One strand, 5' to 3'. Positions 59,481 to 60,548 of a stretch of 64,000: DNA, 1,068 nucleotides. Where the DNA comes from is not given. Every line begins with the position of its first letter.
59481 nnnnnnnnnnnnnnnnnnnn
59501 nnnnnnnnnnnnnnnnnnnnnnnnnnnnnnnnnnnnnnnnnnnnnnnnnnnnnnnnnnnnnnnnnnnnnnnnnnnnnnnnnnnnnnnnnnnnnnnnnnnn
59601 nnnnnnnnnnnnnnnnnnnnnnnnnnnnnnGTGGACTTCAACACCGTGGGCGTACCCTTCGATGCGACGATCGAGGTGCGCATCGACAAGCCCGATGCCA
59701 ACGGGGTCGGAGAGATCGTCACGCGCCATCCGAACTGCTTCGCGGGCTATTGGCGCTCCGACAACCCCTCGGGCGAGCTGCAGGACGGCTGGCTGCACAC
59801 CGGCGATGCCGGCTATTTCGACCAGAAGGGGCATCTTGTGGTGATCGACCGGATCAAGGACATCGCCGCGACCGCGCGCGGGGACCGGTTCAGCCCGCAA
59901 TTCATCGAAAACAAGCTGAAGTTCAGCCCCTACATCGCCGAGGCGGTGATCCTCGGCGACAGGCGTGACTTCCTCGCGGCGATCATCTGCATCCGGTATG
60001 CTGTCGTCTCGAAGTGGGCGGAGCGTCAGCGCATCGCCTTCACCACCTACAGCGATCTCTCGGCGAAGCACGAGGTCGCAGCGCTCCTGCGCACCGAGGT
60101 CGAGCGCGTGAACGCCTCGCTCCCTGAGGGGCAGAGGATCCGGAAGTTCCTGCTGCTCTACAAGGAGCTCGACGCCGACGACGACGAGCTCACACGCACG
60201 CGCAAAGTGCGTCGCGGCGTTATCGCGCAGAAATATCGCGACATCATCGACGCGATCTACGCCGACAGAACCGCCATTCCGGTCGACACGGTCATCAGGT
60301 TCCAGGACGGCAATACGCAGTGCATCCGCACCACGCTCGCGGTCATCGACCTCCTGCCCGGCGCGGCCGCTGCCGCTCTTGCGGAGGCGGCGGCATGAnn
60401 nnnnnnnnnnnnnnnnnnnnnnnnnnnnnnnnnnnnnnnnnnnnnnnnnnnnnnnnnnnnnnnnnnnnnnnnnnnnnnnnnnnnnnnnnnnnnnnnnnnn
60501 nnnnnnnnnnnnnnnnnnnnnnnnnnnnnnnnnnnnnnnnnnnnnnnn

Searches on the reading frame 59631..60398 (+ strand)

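Call 33: search_protein_families(library=pfam, proteins=[window:59631-60398:+], max_evalue=0.0001)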
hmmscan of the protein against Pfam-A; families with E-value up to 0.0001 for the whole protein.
window:59631-60398:+ (255 aa): 1 family
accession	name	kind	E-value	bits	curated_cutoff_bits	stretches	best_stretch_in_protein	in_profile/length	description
PF23562.2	AMP-binding_C_3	-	5.2e-12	46.7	20.8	1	77-212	2-122/124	AMP-binding enzyme C-terminal domain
